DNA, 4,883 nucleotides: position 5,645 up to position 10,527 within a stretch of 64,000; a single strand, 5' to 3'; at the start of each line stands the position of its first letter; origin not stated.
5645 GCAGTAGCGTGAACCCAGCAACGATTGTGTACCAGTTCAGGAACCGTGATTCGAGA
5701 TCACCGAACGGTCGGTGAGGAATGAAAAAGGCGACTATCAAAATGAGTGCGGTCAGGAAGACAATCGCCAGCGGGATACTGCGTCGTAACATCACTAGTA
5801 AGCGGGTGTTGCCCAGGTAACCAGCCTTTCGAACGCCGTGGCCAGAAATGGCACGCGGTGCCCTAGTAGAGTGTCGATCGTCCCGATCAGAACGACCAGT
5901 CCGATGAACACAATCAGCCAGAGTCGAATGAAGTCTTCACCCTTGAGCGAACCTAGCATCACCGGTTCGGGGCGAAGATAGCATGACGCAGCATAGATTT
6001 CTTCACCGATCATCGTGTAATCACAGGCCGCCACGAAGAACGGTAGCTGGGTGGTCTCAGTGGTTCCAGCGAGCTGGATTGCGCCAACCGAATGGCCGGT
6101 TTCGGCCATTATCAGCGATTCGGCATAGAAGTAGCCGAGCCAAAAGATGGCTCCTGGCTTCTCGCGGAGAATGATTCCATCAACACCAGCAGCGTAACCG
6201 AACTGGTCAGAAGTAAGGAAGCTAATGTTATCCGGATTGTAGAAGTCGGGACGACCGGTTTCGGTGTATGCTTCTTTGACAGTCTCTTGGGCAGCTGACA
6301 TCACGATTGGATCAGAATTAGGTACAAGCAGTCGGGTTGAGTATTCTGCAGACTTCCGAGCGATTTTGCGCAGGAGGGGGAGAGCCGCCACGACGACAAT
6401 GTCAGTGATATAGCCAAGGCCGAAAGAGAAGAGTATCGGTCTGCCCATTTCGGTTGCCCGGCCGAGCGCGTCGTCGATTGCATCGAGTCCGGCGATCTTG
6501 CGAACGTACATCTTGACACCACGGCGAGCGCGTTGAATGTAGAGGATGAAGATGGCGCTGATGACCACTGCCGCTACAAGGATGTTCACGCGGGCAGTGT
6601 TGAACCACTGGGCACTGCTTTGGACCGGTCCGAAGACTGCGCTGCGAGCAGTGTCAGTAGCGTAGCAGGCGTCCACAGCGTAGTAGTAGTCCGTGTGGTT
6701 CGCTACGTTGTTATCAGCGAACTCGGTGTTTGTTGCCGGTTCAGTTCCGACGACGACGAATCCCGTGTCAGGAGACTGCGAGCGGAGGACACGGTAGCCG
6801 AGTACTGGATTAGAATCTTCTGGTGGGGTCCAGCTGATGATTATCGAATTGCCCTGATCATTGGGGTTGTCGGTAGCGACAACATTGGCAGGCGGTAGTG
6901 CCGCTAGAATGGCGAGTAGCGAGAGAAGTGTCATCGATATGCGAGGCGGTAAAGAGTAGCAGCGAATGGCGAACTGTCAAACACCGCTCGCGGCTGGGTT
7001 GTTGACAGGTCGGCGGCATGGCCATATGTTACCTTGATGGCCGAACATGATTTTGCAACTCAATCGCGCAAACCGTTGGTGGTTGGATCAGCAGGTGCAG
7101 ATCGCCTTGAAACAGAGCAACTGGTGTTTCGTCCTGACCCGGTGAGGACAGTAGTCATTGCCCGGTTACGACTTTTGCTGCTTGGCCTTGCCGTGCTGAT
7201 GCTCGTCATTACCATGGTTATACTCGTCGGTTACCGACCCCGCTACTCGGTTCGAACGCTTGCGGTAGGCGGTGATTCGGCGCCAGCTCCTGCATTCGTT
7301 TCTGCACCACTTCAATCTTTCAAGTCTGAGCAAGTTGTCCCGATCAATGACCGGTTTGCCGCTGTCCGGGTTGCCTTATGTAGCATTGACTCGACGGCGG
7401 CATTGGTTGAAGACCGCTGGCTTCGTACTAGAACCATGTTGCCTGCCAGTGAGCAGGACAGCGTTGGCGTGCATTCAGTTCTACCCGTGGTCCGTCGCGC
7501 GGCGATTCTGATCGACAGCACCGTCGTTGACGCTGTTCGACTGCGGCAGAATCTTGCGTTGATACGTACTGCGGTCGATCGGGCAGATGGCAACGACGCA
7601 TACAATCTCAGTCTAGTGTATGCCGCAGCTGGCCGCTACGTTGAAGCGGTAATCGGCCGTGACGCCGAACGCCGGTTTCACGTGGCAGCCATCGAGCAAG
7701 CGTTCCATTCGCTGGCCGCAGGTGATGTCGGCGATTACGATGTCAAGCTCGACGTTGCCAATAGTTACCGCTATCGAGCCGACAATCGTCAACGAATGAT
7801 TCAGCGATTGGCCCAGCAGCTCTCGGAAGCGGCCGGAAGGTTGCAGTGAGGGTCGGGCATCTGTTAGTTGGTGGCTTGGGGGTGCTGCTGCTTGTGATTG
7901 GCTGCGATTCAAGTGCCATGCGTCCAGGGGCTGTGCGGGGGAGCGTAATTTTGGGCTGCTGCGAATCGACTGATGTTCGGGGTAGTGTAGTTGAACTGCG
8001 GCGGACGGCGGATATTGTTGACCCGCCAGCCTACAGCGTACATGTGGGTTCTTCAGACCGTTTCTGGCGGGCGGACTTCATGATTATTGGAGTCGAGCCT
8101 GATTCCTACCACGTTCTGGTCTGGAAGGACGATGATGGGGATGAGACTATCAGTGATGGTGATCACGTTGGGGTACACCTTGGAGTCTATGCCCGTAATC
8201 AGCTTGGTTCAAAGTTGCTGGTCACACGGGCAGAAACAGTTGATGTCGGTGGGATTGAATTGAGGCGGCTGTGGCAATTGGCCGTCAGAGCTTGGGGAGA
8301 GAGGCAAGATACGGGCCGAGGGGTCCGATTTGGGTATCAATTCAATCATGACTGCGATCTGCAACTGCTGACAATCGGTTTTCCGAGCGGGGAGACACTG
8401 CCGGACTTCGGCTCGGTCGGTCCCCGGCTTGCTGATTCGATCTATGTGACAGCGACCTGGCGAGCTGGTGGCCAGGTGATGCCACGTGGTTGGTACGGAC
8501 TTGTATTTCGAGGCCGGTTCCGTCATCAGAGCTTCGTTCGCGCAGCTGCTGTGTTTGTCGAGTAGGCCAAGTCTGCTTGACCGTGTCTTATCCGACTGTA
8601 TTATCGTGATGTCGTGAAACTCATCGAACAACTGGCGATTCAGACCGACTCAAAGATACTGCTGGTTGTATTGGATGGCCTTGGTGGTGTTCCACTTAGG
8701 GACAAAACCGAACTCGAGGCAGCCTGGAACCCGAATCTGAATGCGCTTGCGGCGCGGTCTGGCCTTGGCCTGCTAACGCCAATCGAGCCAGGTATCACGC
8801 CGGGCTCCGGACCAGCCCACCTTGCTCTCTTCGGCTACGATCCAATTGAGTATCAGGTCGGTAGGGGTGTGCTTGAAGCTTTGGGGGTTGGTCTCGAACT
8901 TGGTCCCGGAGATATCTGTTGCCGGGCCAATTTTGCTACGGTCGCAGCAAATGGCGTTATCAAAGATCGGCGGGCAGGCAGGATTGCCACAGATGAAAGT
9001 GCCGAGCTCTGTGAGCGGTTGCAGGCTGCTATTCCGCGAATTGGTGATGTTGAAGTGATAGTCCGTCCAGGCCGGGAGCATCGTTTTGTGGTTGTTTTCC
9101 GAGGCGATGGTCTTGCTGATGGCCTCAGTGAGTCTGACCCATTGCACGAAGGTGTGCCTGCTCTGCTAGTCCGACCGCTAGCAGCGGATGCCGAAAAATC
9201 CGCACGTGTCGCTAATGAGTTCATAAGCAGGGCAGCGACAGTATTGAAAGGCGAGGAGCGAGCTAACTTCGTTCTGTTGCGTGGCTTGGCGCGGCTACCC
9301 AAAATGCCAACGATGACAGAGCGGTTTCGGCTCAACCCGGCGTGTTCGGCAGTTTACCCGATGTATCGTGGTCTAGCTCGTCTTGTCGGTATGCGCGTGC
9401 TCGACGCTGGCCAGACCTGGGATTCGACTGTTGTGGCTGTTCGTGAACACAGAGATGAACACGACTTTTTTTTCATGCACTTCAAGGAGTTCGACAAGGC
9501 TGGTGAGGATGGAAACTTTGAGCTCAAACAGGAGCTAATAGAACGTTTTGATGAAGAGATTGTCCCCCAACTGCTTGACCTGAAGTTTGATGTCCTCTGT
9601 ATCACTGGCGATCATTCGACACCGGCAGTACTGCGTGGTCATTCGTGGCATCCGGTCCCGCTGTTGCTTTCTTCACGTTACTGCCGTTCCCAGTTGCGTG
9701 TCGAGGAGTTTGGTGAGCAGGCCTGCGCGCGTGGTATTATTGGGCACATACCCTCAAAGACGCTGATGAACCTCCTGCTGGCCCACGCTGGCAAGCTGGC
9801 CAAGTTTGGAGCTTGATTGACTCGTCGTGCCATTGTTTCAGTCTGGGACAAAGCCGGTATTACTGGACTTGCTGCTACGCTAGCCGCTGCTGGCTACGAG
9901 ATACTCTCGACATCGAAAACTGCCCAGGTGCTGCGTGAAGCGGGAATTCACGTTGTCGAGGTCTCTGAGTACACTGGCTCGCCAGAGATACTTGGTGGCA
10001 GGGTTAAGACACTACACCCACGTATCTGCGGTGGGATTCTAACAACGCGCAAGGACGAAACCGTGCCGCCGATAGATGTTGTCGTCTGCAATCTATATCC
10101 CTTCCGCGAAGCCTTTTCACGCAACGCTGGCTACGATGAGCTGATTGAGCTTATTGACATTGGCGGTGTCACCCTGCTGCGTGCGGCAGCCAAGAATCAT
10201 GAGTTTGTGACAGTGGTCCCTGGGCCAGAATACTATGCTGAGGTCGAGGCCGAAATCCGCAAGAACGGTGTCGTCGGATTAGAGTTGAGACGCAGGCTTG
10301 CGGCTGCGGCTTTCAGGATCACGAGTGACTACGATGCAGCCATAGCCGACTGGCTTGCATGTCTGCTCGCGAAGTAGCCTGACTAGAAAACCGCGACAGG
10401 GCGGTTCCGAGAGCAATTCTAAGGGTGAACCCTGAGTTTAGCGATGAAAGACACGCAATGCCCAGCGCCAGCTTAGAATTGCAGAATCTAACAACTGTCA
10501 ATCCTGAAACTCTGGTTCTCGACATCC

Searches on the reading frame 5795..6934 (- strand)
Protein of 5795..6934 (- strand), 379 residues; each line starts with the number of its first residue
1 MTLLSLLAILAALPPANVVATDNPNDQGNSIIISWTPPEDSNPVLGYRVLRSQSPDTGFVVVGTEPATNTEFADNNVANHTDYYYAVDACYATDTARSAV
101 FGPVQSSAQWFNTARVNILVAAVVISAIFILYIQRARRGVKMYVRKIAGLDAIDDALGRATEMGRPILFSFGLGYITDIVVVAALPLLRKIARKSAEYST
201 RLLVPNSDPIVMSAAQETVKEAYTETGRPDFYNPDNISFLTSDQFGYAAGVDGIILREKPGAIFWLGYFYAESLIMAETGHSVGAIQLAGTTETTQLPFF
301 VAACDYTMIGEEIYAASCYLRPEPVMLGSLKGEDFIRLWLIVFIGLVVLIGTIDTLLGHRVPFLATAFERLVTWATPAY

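Call 50: search_protein_families(library=pfam, proteins=[window:5795-6934:-], max_evalue=0.001)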
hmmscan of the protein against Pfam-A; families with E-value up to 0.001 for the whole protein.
window:5795-6934:- (379 aa): 2 families
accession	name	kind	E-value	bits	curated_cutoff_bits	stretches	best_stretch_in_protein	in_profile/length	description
PF20539.3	DUF6754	-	3e-107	358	27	1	107-353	2-248/257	Domain of unknown function (DUF6754)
PF00041.27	fn3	-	2.6e-05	24.8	25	1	14-92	2-71/84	Fibronectin type III domain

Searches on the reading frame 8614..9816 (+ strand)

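Call 6: search_protein_families(library=pfam, proteins=[window:8614-9816:+], max_evalue=0.01)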
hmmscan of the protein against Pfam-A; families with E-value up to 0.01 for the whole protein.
window:8614-9816:+ (400 aa): 2 families
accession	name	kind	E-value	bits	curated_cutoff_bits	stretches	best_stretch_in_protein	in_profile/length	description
PF10143.14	PhosphMutase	-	2.9e-49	167.7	21.5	1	46-214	1-167/170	2,3-bisphosphoglycerate-independent phosphoglycerate mutase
PF01676.23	Metalloenzyme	-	7.2e-38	131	24.3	1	14-389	2-250/252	Metalloenzyme superfamily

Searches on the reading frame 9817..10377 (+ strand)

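Call 6: search_protein_families(library=pfam, proteins=[window:9817-10377:+], max_evalue=0.01)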
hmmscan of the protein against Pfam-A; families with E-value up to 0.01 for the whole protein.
window:9817-10377:+ (186 aa): 2 families
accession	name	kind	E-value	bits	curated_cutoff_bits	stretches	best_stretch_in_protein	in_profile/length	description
PF02142.27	MGS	-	9.6e-18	64.5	24.1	1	15-119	2-94/94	MGS-like domain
PF01808.24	AICARFT_IMPCHas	-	2.3e-15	57.3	25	1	124-181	1-58/311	AICARFT/IMPCHase bienzyme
